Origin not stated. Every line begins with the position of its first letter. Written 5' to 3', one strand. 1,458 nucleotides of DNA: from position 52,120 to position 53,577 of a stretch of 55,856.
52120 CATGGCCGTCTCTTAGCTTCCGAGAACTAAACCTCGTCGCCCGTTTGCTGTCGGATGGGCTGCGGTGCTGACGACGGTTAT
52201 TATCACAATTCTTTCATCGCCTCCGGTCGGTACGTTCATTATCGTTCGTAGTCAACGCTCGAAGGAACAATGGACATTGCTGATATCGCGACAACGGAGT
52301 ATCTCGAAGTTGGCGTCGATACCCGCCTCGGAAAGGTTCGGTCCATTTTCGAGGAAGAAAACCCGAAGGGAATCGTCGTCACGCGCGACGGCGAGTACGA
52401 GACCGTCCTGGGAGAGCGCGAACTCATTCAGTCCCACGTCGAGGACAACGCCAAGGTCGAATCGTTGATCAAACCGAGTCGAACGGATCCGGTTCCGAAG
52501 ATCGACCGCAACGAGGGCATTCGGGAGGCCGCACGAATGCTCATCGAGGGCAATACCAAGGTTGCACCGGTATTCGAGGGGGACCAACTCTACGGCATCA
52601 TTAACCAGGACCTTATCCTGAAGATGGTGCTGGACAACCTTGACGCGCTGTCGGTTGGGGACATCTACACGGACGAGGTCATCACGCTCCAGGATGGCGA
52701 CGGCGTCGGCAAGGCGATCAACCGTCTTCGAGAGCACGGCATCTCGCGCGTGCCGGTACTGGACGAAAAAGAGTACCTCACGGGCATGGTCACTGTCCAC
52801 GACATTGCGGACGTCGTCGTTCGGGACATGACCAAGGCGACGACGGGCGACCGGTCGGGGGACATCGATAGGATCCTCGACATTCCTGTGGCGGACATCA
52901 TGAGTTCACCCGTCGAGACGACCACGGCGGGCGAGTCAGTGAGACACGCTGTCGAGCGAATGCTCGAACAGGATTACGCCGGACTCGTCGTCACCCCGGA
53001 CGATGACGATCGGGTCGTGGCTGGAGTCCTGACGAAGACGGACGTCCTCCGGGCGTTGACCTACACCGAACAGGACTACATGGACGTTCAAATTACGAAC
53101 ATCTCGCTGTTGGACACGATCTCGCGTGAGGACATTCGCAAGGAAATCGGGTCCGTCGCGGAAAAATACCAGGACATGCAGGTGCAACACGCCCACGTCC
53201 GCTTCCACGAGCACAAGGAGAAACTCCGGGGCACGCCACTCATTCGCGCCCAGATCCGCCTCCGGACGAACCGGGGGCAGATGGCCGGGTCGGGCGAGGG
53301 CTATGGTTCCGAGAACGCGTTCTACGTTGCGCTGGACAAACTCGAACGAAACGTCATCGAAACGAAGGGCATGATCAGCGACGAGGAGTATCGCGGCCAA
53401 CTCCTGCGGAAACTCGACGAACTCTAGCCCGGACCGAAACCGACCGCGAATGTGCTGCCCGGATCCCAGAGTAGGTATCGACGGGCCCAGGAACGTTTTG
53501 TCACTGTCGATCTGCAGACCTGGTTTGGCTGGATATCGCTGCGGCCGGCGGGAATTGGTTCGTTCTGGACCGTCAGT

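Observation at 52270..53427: CBS x4 - HPF/RaiA-like fusion: candidate nucleotide-gated ribosome hibernation factor in an archaeon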

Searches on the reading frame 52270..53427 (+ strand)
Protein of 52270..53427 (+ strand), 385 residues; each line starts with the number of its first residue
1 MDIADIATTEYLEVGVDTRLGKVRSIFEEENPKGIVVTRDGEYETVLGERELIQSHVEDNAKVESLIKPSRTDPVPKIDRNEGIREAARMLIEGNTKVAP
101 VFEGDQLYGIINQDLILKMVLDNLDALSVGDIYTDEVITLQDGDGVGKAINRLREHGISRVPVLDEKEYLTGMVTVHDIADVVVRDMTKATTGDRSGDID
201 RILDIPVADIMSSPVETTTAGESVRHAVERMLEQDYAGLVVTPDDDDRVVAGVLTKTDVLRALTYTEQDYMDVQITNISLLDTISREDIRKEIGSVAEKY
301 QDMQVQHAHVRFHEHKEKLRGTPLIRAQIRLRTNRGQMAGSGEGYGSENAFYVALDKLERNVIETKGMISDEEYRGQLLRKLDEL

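Call 3: search_protein_families(library=pfam, proteins=[window:52270-53427:+], max_evalue=10)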
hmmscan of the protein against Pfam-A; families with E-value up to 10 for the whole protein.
window:52270-53427:+ (385 aa): 4 families
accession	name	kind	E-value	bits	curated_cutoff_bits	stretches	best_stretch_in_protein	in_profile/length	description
PF00571.33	CBS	-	1e-32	112.6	24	4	207-263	1-55/57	CBS domain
PF02482.25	Ribosomal_S30AE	-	0.0074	17.4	23.7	1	286-367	15-85/88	Sigma 54 modulation protein / S30EA ribosomal protein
PF11215.13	DUF3010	-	0.037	14.8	25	1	265-322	20-79/137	Protein of unknown function (DUF3010)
PF01903.22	CbiX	-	0.044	14.5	22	1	220-282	36-95/106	CbiX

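Call 4: search_protein_families(library=ncbifam, proteins=[window:52270-53427:+], max_evalue=10)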
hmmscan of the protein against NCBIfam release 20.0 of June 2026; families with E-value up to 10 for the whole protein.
window:52270-53427:+ (385 aa): 26 families (the best 25 are shown)
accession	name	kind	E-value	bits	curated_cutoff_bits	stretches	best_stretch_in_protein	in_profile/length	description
NF041552.1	TF_PrdR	equivalog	3.1e-17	62.1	795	3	3-125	8-130/577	sigma-54 dependent transcriptional regulator PrdR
NF011449.0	PRK14869.2-5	equivalog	1.4e-11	44.1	411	2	129-261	69-203/451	putative manganese-dependent inorganic diphosphatase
NF053603.1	HhpR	exception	3e-11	43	520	3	212-277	68-131/282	CBS domain-containing high hydrostatic pressure regulator HhpR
TIGR01137.1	cysta_beta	equivalog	2.8e-10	39.5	510.25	2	128-261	339-454/457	cystathionine beta-synthase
NF011443.0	PRK14869.1-5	equivalog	6.4e-10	38.1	335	3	128-191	70-133/546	putative manganese-dependent inorganic diphosphatase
NF041630.1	CBS_CbpB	equivalog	1.3e-09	38.1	125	1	135-266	19-138/143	cyclic-di-AMP-binding protein CbpB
NF053863.1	DS11_antiphage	equivalog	8.3e-09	35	260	2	55-181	67-190/305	CBS domain-containing anti-phage protein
NF011440.0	PRK14869.1-2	equivalog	8.6e-09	34.5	746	2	120-186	61-126/541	putative manganese-dependent inorganic diphosphatase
TIGR01302.1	IMP_dehydrog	equivalog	1.3e-08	34.2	481.5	3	80-190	95-205/450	IMP dehydrogenase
NF011442.0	PRK14869.1-4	equivalog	1.8e-08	33.3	400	3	128-188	71-131/543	putative manganese-dependent inorganic diphosphatase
NF052358.1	GMPRedGuaB1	equivalog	3.7e-08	33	675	2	109-266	71-207/479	GMP reductase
TIGR01186.1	proV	subfamily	8e-08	31.8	326.6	2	44-184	227-358/363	betaine/proline/choline family ABC transporter ATP-binding protein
NF005869.0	PRK07807.1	equivalog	1.6e-07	30.7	549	1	109-266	71-207/479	GuaB1 family IMP dehydrogenase-related protein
NF011445.0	PRK14869.2-1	equivalog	2.4e-07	29.5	483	2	129-182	70-123/548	putative manganese-dependent inorganic diphosphatase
NF002505.0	PRK01862.1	equivalog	2.8e-07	29.6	482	2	58-183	444-570/577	ClcB-like voltage-gated chloride channel protein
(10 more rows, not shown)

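Call 5: find_homologous_proteins(query=window:52270-53424:+)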
Query window:52270-53424:+ (385 aa): 2078 proteins with E <= 0.001 among 7936 candidates; the best 120 are listed.
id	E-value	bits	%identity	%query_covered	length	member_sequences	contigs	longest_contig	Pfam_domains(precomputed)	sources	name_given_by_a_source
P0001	4.2e-243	824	100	100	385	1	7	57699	PF00571.34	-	-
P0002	5.4e-224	761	91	100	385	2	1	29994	PF21480.4,PF00571.34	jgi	-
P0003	2.6e-220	749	90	100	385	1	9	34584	PF00571.34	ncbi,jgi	ncbi:MAG: CBS domain-containing protein/ribosome-associated translation inhibitor RaiA [Halobacteria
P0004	3.5e-220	749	90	100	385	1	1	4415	PF00571.34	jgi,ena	-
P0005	5.3e-220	748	90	100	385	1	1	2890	PF00571.34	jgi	jgi:CBS domain-containing protein/ribosome-associated translation inhibitor RaiA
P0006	7.1e-220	748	89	100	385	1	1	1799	PF00571.34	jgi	jgi:CBS domain-containing protein/ribosome-associated translation inhibitor RaiA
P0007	1.4e-219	747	90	100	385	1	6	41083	PF00571.34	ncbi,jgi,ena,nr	ncbi:MAG TPA: CBS domain-containing protein [Natrialbaceae archaeon]|nr:CBS domain-containing protei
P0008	7.5e-215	731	88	100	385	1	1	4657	PF00571.34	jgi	-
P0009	1.4e-183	628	76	100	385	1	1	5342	PF00571.34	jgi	jgi:CBS domain-containing protein/ribosome-associated translation inhibitor RaiA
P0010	1.3e-181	622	75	100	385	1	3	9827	PF00571.34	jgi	jgi:CBS domain-containing protein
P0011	1.7e-180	618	73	100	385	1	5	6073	PF00571.34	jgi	jgi:predicted transcriptional regulator/ribosome-associated translation inhibitor RaiA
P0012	2.8e-180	617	74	100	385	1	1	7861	PF00571.34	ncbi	-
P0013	1.4e-179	615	73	100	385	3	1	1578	PF00571.34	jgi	jgi:predicted transcriptional regulator/ribosome-associated translation inhibitor RaiA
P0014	1.7e-179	615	73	100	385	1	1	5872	PF00571.34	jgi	-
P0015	2.9e-178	611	73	100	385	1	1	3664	PF00571.34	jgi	jgi:CBS domain-containing protein/ribosome-associated translation inhibitor RaiA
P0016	2.0e-177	608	73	100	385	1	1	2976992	PF00571.34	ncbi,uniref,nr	ncbi:CBS domain-containing protein [Natrononativus amylolyticus]|uniref:CBS domain-containing protei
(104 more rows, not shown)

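Call 12: search_solved_structures(query=window:52270-53424:+, max_evalue=0.001, show_alignments=2)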
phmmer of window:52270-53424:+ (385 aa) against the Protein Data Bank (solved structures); distinct sequences matched with E-value up to 0.001: 28.
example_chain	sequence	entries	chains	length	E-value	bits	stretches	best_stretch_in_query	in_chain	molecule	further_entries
9l96_a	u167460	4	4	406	1.1e-63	219.1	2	189-366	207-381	CBS domain-containing protein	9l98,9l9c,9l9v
9sr9_H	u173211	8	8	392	1.1e-40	143.4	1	3-383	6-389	Dehydrogenase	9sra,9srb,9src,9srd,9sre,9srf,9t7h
3kh5_A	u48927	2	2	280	2e-13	53.8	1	69-261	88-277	protein MJ1225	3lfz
9zni_6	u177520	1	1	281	4e-11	46.2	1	70-262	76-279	CBS domain-containing protein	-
9znf_5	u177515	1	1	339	6.5e-11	45.5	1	131-263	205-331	CBS domain-containing protein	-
2p9m_A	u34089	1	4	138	1.9e-09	40.7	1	121-188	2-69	Hypothetical protein MJ0922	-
3ddj_A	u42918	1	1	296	3.2e-09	40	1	140-269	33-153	CBS domain-containing protein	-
9znf_4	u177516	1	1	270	6.5e-09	38.9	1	73-263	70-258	CBS domain-containing protein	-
4esy_A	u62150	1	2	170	1e-08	38.3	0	127-184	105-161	CBS domain containing membrane protein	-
3kpc_A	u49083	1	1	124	8.5e-08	35.3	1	67-180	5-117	Uncharacterized protein MJ0100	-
3kpb_A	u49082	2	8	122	9.2e-08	35.2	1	68-180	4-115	Uncharacterized protein MJ0100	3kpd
2cu0_A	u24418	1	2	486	1.7e-07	34.3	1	129-210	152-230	Inosine-5'-monophosphate dehydrogenase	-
5awe_A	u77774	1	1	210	2.4e-07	33.8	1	133-263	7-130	Putative acetoin utilization protein, acetoin dehydrogenase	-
9s4v_A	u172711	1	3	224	1.9e-06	30.9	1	130-317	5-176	Acetoin utilization protein AcuB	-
9qs7_A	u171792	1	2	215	2e-06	30.8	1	132-317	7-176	Acetoin utilization protein AcuB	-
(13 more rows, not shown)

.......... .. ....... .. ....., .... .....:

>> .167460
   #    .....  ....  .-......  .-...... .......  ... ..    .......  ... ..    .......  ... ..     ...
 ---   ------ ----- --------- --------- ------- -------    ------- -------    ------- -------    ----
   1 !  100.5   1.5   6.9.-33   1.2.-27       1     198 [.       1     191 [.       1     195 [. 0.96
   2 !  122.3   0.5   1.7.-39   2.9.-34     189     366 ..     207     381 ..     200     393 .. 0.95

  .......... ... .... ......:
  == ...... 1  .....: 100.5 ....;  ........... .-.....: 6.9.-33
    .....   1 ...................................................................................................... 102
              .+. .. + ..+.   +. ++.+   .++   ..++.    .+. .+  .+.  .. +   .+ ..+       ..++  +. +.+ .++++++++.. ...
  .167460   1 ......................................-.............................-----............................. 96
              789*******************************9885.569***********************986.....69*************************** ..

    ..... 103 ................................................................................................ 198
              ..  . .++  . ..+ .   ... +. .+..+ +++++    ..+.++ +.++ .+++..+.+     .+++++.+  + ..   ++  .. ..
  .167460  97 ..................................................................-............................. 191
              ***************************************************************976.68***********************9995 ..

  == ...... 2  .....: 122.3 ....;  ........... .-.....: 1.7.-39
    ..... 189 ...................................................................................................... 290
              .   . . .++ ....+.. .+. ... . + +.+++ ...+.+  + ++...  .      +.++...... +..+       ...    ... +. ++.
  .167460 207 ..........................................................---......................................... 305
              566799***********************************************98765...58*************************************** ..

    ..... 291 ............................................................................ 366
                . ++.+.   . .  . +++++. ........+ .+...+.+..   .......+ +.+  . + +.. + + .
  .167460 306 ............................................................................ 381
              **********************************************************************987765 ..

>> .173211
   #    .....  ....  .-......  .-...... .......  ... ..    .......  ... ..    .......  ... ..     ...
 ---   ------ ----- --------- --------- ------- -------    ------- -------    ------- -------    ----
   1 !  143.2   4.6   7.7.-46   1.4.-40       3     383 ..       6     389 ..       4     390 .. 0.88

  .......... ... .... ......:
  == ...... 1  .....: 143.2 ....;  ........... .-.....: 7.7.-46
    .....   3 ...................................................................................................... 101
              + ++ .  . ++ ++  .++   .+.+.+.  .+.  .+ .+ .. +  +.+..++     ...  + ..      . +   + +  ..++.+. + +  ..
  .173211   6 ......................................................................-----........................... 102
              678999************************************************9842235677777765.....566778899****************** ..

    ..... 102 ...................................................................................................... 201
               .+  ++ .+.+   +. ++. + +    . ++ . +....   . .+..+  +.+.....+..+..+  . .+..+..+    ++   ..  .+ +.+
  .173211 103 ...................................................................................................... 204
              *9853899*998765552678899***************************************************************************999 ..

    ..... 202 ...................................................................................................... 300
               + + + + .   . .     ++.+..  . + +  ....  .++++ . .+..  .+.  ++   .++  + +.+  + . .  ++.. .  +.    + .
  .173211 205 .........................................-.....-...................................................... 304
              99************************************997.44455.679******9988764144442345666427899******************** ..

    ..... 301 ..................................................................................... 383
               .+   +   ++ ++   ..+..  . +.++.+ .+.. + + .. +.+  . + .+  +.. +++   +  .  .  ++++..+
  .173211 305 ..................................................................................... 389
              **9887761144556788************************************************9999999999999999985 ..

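Call 29: find_encoding_contigs(protein=P0016, flank=6000, max_places=2)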
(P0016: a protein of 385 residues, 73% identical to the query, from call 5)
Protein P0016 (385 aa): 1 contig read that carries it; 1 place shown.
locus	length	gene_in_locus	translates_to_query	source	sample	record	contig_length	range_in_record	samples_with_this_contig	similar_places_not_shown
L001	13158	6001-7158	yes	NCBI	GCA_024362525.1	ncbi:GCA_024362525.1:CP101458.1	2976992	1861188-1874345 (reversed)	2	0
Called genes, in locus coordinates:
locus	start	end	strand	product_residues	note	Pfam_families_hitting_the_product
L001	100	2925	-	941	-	PF00082:Peptidase_S8, PF02225:PA, PF06280:fn3_5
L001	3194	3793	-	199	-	-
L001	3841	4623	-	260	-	PF03631:Virul_fac_BrkB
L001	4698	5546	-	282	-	PF00188:CAP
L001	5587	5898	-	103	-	PF18916:Lycopene_cyc (weak)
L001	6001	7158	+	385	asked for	PF00571:CBS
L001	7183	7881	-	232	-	PF00154:RecA_N, PF06745:ATPase, PF08423:Rad51, PF13481:AAA_25, PF05707:Zot, PF13479:AAA_24 (weak)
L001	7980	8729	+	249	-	-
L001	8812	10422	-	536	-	-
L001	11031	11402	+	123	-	-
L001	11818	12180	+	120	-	-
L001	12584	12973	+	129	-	-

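Call 32: search_protein_families(library=pfam, alignment_id=A1, max_evalue=0.01)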
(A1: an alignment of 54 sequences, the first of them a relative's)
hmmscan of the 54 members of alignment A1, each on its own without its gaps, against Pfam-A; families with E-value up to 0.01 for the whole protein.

A. member 1, P0001 (385 aa): 2 families
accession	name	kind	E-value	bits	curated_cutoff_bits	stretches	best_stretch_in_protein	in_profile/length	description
PF00571.33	CBS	-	1e-32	112.6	24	3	207-263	1-55/57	CBS domain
PF02482.25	Ribosomal_S30AE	-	0.0074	17.4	23.7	0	286-367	15-85/88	Sigma 54 modulation protein / S30EA ribosomal protein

B. families by the number of members that match (of 54 scanned): 5 families
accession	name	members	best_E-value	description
PF00571.33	CBS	54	1.2e-42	CBS domain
PF02482.25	Ribosomal_S30AE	52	0.00017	Sigma 54 modulation protein / S30EA ribosomal protein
PF07244.20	POTRA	4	0.00089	Surface antigen variable number repeat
PF21480.2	PlyCA_N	1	0.0031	PlyCA, N-terminal domain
PF07085.17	DRTGG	1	0.0078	DRTGG domain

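Call 37: predict_structure(alignment_id=A1)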
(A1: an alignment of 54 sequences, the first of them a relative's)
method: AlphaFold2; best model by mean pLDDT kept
length: 385 residues; sequences in the alignment: 54
mean_pLDDT: 79.7   pTM: 0.71
mean pLDDT of the five models: 79.7, 78.2, 68.5, 63.7, 62.5
residues with pLDDT >= 90: 75; 70-90: 238; 50-70: 58; < 50: 14
segments of 3 or more residues with pLDDT < 50: 70-72, 267-269, 368-370, 372-374
pLDDT, mean of each block of 10 residues (from residue 1): 85 88 80 85 81 64 70 71 86 83 89 91 86 86 86 75 92 84 58 55 80 88 94 90 92 89 60 73 83 77 70 82 87 75 89 87 62 58 71
secondary structure, 60 per line:
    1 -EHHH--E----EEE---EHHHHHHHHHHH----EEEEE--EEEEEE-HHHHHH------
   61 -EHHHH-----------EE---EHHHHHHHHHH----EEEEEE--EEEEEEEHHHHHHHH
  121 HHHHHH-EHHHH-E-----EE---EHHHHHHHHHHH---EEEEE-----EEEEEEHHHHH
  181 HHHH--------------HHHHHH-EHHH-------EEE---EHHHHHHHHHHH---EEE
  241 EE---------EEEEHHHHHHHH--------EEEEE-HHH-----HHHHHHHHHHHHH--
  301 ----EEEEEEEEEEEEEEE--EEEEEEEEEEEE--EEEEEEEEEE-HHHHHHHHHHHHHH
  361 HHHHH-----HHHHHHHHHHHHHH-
elements in order: E13-15 H20-30 E35-39 E42-47 H49-54 H63-66 H84-93 E98-103 E106-112 H113-126 H129-132 H146-156 E160-164 E170-175 H176-184 H199-204 E217-219 H224-234 E238-242 E252-255 H256-263 E272-276 H286-298 E305-319 E322-333 E336-345 H347-365 H371-384

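Call 42: fold_search(model_id=the predicted structure, library=pdb)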
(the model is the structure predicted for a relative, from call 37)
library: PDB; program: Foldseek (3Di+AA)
matches with E <= 10: 1143; with E <= 0.001: 422
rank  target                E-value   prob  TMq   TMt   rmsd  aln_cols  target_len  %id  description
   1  9znf_4                6.6e-21  1.00  0.57  0.81   4.1       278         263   18  Cryo-EM structure of the Methanosarcina acetivorans 70S ribosome in complex with SriA and SriB (released 2026-01-28)
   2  2ya3_E                3.4e-18  1.00  0.57  0.71   3.8       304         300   17  STRUCTURE OF THE REGULATORY FRAGMENT OF MAMMALIAN AMPK IN COMPLEX WITH COUMARIN ADP (released 2011-03-16)
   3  3ddj                  6.7e-18  1.00  0.56  0.75   3.4       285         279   20  Crystal structure of a cbs domain-containing protein in complex with amp (sso3205) from sulfolobus solfataricus at 1.80  (released 2008-06-24)
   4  4eak_C                8.0e-18  1.00  0.58  0.76   3.0       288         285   18  Co-crystal structure of an AMPK core with ATP (released 2012-06-06)
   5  2v8q_E                1.1e-17  1.00  0.56  0.69   3.9       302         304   17  Crystal structure of the regulatory fragment of mammalian AMPK in complexes with AMP (released 2007-09-25)
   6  6e4u_C                1.1e-17  1.00  0.54  0.71   4.1       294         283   18  Structure of AMPK bound to activator (released 2018-08-08)
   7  3kh5                  1.2e-17  1.00  0.58  0.80   3.7       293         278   20  Crystal Structure of Protein MJ1225 from Methanocaldococcus jannaschii, a putative archaeal homolog of g-AMPK. (released 2010-04-21)
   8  7myj_E                1.8e-17  1.00  0.55  0.69   3.9       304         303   17  Structure of full length human AMPK (a2b1g1) in complex with a small molecule activator MSG011 (released 2022-06-29)
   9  4zhx_F                1.9e-17  1.00  0.56  0.70   3.8       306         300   17  Novel binding site for allosteric activation of AMPK (released 2016-03-09)
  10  5ezv_E                2.0e-17  1.00  0.56  0.70   3.6       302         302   17  X-ray crystal structure of AMP-activated protein kinase alpha-2/alpha-1 RIM chimaera (alpha-2(1-347)/alpha-1(349-401)/ (released 2016-03-09)
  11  8bik_F                2.0e-17  1.00  0.55  0.70   3.8       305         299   17  Crystal structure of human AMPK heterotrimer in complex with allosteric activator C455 (released 2024-05-15)
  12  4eai_C                2.2e-17  1.00  0.53  0.69   3.8       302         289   17  Co-crystal structure of an AMPK core with AMP (released 2012-06-06)
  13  4cfh_E                2.3e-17  1.00  0.56  0.70   3.9       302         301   17  Structure of an active form of mammalian AMPK (released 2013-12-25)
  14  3lfz                  2.4e-17  1.00  0.59  0.80   3.7       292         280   20  Crystal Structure of Protein MJ1225 from Methanocaldococcus jannaschii, a putative archaeal homolog of g-AMPK. (released 2010-04-21)
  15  6b1u_F                2.6e-17  1.00  0.54  0.68   3.9       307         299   17  Structure of full-length human AMPK (a2b1g1) in complex with a small molecule activator SC4 (released 2018-04-25)
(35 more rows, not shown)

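Call 55: find_related_loci(query=A1, collection=genome_contigs, flank=4000)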
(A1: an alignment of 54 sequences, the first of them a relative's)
Query A1 (385 aa) in genome_contigs; peptide patterns used: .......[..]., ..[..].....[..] (x = any residue, [..] = any of these).
599 stretches matched a pattern (row limit reached: there are more); 271 encode a relative of the query (tblastn E <= 1e-3); the best 80 are kept; 80 distinct loci.
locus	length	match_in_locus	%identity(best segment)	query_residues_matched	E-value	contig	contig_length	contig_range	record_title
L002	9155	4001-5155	90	1-385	0e+0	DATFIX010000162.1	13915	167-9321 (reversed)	MAG TPA_asm: Natrialbaceae archaeon isolate SMAG_U9129 k141_131659, whole genome shotgun sequence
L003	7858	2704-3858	74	1-385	0e+0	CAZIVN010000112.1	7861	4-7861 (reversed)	MAG TPA_asm: uncultured Halobacteriales archaeon isolate SRP185896_co2_299 genome assembly, contig: NODE_12758_length_78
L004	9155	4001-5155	71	1-385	0e+0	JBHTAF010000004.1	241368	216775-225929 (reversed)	Saliphagus sp. GCM10025334 strain JCM 18423 GCM70025334_24, whole genome shotgun sequence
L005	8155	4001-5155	70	1-385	0e+0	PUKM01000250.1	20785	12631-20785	MAG: Natrialbaceae archaeon isolate B1Sed10_80R1 B1-Sed10-C2528, whole genome shotgun sequence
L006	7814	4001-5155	69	1-385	0e+0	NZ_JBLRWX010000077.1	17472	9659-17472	MAG: Natronococcus sp. isolate TamC05-22 NODE_77_length_17472_cov_4.584133, whole genome shotgun sequence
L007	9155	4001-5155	70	1-385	0e+0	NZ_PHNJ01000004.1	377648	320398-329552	Natronococcus pandeyae strain LS1_42 NODE_4_length_377648_cov_307.17, whole genome shotgun sequence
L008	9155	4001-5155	70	1-385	0e+0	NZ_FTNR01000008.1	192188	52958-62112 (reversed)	Natronorubrum thiooxidans strain HArc-T, whole genome shotgun sequence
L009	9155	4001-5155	69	1-385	0e+0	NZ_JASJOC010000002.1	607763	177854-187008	Halostagnicola sp. A-GB9-2 2, whole genome shotgun sequence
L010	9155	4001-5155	69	1-385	0e+0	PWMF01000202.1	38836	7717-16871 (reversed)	MAG: Natrialbaceae archaeon isolate CSSed10_265 CS-Sed10-C1141, whole genome shotgun sequence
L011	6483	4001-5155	71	1-385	0e+0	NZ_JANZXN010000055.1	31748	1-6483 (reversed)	Natronobiforma cellulositropha strain JCM 31939 soapdenovo_K_105_55, whole genome shotgun sequence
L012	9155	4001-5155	70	1-385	0e+0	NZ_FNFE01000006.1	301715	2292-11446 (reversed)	Natronorubrum texcoconense strain B4,CECT 8067,JCM 17497, whole genome shotgun sequence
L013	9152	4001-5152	70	1-385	0e+0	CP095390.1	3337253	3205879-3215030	Natribaculum breve strain TRM20010 chromosome, complete genome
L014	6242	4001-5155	71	1-385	0e+0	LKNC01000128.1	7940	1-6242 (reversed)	MAG: Natrialbaceae archaeon Tc-Br11_E2g1 LTtc-BRINE-C4838, whole genome shotgun sequence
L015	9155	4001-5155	69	1-385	1e-180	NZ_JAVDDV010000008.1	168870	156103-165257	Natronolimnohabitans sp. A-GB9 8, whole genome shotgun sequence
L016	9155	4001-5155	69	1-385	3e-180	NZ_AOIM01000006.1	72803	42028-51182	Natrialba hulunbeirensis JCM 10989 contig_6, whole genome shotgun sequence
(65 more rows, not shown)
